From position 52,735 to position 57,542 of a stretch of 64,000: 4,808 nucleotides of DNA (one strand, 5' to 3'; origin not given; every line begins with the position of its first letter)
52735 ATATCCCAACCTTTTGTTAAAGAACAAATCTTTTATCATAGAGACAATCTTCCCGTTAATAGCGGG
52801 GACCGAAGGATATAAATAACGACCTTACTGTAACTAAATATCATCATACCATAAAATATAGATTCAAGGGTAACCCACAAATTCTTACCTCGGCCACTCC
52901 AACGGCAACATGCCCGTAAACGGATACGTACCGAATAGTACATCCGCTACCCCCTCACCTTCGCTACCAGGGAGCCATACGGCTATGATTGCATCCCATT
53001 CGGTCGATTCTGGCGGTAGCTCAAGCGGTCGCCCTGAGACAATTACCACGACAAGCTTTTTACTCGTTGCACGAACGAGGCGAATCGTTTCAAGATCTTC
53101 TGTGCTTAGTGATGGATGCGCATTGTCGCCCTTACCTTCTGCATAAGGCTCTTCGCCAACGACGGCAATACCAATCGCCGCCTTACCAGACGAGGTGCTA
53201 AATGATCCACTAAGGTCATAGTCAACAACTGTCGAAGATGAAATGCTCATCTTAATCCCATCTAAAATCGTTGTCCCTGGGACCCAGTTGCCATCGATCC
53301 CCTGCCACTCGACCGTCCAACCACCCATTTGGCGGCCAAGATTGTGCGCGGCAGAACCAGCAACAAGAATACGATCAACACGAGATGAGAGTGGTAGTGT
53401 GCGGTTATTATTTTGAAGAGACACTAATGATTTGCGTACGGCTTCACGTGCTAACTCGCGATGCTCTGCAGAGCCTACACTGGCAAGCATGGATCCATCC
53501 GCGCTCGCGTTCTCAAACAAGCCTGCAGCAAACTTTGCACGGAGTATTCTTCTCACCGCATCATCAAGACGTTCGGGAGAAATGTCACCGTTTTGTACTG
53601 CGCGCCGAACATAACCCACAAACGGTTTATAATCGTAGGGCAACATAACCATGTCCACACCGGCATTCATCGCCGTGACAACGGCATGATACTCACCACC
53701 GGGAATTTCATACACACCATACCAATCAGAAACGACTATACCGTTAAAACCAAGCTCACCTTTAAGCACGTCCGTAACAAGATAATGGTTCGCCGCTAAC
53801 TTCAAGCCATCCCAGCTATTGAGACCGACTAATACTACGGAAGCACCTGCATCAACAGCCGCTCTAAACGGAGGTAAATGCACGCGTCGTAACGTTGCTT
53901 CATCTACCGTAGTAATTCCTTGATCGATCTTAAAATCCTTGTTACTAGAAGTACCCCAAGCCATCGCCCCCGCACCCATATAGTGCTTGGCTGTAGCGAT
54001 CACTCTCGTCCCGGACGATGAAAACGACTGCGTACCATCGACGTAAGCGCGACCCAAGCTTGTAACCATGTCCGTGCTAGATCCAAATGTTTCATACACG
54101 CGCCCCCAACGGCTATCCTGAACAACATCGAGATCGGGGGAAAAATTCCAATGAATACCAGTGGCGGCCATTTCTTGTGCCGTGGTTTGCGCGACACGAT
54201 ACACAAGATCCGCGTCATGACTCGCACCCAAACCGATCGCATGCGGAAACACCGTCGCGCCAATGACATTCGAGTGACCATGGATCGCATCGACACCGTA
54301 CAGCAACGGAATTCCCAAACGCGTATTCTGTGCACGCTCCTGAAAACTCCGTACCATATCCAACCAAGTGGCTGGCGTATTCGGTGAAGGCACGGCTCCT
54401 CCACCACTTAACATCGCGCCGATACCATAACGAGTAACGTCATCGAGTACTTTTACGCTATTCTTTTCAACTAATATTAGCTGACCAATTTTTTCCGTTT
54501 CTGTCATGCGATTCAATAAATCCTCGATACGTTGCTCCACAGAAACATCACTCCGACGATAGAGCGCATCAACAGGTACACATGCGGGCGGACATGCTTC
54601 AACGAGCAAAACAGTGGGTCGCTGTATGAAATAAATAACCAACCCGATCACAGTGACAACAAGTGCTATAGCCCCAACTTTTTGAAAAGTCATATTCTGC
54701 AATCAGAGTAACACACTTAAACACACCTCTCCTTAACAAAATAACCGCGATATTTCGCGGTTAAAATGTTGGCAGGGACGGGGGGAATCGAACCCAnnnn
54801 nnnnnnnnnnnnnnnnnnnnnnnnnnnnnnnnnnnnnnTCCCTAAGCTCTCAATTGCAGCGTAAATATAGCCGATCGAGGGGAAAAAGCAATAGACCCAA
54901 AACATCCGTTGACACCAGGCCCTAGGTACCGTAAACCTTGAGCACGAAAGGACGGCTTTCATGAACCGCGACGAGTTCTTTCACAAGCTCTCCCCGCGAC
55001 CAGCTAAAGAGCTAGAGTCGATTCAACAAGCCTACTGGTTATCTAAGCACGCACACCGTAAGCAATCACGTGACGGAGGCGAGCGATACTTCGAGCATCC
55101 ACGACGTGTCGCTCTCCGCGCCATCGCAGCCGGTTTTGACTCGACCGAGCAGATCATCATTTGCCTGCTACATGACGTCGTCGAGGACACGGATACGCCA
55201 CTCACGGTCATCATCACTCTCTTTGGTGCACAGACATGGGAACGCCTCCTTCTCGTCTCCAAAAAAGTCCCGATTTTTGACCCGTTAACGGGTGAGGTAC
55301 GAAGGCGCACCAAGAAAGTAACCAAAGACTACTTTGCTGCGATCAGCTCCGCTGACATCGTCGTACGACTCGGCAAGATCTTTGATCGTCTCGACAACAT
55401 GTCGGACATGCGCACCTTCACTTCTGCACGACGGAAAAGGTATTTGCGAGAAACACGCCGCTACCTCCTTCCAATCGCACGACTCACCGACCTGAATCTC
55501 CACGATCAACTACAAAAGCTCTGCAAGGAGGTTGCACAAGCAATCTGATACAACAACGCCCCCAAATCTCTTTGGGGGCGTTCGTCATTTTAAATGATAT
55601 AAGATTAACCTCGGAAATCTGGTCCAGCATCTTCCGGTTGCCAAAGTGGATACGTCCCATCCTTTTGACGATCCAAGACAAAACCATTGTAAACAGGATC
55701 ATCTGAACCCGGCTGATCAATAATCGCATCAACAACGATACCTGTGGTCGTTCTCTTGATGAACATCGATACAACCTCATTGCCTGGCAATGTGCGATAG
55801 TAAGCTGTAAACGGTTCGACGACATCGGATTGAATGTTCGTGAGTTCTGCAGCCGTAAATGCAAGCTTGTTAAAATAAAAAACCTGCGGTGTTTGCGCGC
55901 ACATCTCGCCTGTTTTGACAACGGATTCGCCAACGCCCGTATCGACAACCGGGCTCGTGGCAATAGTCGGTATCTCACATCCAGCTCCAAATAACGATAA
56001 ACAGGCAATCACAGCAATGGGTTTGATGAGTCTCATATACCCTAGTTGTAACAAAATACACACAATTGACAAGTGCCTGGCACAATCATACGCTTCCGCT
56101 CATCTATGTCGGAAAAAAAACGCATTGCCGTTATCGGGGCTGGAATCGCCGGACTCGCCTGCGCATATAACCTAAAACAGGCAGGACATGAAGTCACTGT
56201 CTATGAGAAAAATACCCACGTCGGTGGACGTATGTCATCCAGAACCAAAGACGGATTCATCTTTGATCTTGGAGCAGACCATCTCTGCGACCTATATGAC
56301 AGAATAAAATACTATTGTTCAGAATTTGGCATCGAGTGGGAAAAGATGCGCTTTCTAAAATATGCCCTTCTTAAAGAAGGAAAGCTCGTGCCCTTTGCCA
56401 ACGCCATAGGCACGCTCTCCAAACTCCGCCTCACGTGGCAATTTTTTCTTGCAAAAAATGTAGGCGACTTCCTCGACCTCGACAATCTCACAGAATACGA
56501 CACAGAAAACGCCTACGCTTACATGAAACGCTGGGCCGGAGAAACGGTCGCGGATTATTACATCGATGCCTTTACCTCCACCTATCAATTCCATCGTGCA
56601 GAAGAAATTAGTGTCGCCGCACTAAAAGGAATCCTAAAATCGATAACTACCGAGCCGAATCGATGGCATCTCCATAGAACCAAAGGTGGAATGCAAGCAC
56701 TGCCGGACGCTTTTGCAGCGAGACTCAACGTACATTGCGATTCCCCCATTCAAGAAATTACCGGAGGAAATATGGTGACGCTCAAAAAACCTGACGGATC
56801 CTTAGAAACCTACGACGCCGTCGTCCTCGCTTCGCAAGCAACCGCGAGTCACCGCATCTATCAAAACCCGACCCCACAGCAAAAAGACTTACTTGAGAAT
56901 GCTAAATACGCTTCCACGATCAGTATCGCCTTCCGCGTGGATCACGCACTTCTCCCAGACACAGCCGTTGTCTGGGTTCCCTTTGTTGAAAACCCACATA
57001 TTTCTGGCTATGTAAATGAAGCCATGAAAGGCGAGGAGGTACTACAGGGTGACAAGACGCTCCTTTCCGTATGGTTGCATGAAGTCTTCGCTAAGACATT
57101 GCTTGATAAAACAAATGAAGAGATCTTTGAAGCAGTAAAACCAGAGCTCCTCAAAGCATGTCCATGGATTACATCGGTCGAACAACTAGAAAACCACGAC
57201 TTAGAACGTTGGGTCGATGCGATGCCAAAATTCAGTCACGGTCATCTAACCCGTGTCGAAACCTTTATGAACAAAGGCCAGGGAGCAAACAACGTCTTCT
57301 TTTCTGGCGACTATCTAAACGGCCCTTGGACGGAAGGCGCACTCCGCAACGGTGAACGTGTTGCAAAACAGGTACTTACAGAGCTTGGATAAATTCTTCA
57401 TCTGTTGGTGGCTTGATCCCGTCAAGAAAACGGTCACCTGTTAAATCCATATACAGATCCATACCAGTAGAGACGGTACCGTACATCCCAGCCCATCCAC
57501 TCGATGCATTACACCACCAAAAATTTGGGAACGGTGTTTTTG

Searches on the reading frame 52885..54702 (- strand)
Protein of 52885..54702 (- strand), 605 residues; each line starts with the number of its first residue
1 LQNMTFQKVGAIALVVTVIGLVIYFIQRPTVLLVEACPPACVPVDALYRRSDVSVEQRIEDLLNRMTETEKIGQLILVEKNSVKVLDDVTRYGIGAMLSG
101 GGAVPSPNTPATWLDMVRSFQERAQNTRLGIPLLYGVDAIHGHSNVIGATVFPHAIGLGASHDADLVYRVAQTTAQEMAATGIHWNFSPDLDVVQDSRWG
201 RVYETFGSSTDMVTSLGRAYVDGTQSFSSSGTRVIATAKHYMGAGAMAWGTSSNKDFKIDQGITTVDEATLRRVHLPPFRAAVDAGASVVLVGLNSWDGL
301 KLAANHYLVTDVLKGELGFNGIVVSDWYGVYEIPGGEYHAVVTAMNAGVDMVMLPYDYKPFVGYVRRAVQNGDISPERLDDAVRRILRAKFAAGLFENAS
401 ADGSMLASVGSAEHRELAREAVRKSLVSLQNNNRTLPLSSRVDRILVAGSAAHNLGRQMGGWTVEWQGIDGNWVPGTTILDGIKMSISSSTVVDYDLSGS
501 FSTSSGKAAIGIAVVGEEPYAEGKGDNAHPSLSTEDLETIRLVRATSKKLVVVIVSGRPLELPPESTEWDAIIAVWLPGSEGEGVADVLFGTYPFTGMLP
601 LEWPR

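Call 32: search_protein_families(library=pfam, proteins=[window:52885-54702:-], max_evalue=0.0001)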
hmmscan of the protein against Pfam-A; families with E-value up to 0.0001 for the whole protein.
window:52885-54702:- (605 aa): 2 families
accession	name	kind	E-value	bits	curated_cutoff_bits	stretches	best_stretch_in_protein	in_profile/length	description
PF00933.27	Glyco_hydro_3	-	2.9e-76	257.3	27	1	70-388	4-315/316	Glycosyl hydrolase family 3 N terminal domain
PF01915.27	Glyco_hydro_3_C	-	5e-29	102.2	31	1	429-605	4-171/200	Glycosyl hydrolase family 3 C-terminal domain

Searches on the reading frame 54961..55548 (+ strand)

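Call 32: search_protein_families(library=pfam, proteins=[window:54961-55548:+], max_evalue=0.0001)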
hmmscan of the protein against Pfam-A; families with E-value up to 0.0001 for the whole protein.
window:54961-55548:+ (195 aa): 1 family
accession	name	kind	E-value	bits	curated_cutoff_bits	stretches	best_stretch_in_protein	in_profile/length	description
PF13328.12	HD_4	-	3.1e-10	40.4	27.2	1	25-167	2-144/156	HD domain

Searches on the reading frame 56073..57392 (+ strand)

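Call 79: search_protein_families(library=pfam, proteins=[window:56073-57392:+], max_evalue=0.0001)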
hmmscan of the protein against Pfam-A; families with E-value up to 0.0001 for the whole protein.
window:56073-57392:+ (439 aa): 9 families
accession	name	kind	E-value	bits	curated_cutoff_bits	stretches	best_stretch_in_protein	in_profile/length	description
PF01593.30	Amino_oxidase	-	3.8e-42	145.5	19.8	1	25-435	1-443/443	Flavin containing amine oxidoreductase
PF13450.12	NAD_binding_8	-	1.6e-18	67.2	21.9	1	20-83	1-66/68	NAD(P)-binding Rossmann-like domain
PF01266.30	DAO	-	7.8e-13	49.1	27.9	1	17-262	1-209/353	FAD dependent oxidoreductase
PF07992.20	Pyr_redox_2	-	1.9e-08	34.6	26.1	1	17-54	2-40/291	Pyridine nucleotide-disulphide oxidoreductase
PF00890.30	FAD_binding_2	-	2.2e-07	30.8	20.4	1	18-52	2-36/414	FAD binding domain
PF03486.20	HI0933_like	-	3.3e-06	27.2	50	1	17-54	2-39/244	HI0933-like protein Rossmann domain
PF12831.13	FAD_oxidored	-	3.8e-06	26.9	27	1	18-57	2-41/416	FAD dependent oxidoreductase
PF13738.12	Pyr_redox_3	-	1.4e-05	24.9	30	0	20-50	2-33/305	Pyridine nucleotide-disulphide oxidoreductase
PF00070.33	Pyr_redox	-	5.5e-05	24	22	0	17-51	1-35/82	Pyridine nucleotide-disulphide oxidoreductase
